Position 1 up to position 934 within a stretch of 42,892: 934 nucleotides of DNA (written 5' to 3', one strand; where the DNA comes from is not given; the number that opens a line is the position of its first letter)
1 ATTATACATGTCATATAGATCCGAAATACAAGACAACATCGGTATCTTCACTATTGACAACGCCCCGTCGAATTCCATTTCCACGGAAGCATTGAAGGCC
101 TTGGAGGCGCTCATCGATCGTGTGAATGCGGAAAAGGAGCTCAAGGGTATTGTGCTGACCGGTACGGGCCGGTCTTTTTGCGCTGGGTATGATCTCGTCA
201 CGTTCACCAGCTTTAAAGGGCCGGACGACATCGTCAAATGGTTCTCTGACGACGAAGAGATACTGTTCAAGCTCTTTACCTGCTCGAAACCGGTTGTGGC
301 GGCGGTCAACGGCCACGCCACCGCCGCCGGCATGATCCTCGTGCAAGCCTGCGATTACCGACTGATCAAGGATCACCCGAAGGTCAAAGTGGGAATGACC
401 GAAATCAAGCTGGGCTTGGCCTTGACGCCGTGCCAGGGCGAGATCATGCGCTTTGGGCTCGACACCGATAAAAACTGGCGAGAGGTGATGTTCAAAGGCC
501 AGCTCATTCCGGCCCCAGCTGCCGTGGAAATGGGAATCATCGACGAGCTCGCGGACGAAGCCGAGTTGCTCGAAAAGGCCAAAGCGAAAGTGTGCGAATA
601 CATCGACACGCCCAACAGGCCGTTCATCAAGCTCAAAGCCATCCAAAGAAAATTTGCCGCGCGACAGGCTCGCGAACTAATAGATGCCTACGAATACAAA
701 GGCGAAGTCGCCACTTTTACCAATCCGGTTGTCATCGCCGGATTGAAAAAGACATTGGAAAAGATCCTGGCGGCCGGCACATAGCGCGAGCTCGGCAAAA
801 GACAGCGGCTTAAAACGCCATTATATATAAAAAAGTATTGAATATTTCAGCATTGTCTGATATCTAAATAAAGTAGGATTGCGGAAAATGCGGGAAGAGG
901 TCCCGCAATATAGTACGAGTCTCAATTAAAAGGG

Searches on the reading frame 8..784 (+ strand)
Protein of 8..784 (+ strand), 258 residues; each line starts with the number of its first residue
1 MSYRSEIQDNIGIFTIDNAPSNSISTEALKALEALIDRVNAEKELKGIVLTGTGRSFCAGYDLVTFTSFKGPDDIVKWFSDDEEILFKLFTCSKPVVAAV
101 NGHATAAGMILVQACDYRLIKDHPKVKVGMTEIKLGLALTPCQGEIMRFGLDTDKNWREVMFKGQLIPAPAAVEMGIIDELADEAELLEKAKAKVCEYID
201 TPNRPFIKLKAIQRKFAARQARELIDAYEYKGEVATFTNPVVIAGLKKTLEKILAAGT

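Call 52: search_protein_families(library=pfam, proteins=[window:8-784:+], max_evalue=0.001)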
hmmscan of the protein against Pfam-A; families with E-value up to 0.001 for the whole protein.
window:8-784:+ (258 aa): 2 families
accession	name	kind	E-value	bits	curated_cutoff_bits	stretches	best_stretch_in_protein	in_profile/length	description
PF00378.25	ECH_1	-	2.5e-30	106.1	27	1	6-221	1-213/251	Enoyl-CoA hydratase/isomerase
PF16113.10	ECH_2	-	3.4e-14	53.5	27.2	1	21-137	12-129/335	Enoyl-CoA hydratase/isomerase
